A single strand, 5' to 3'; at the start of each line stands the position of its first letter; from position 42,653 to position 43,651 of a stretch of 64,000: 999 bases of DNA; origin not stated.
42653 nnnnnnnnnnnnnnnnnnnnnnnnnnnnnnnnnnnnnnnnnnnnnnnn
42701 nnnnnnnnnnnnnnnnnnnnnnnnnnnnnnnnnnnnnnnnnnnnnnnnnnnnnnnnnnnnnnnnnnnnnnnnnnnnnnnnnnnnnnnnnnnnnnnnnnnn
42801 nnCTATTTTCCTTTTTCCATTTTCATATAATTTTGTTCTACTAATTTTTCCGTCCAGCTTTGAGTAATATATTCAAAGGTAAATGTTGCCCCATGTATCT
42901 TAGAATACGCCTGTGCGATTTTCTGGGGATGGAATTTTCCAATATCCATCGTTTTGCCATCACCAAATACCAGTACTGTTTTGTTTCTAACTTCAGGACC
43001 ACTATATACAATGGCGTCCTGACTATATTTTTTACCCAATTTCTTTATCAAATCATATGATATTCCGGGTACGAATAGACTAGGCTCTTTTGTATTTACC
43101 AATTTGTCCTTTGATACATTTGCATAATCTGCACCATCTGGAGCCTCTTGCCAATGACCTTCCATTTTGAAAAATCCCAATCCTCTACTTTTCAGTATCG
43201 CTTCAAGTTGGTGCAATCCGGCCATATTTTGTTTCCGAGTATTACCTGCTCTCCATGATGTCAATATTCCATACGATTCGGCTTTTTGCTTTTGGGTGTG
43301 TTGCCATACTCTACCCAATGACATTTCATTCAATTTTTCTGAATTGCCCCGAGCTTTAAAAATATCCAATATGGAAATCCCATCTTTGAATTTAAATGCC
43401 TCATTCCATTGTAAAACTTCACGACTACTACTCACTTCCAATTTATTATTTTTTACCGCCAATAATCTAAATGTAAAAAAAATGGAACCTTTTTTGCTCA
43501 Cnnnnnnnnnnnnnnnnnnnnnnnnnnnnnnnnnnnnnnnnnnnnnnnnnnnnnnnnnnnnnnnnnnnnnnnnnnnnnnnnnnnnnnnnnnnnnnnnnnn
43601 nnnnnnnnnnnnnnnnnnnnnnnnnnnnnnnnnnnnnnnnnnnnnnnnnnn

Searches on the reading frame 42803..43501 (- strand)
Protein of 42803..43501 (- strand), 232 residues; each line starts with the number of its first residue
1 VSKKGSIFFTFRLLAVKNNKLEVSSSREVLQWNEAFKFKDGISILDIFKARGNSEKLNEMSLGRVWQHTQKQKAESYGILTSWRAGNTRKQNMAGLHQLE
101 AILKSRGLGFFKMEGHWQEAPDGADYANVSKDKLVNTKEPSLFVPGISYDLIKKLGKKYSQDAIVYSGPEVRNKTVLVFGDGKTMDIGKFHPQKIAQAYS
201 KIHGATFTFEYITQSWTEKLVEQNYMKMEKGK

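Call 15: search_protein_families(library=pfam, proteins=[window:42803-43501:-], max_evalue=0.01)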
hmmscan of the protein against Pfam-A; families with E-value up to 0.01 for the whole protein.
window:42803-43501:- (232 aa): 2 families
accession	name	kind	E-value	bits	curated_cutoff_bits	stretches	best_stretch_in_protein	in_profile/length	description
PF23780.1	S-AdoMet_lyase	-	2e-08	34.7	28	1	79-208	2-131/133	S-Adenosylmethionine lyase family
PF11697.13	DUF3293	-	1e-05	26.5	25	1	88-164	12-73/73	Protein of unknown function (DUF3293)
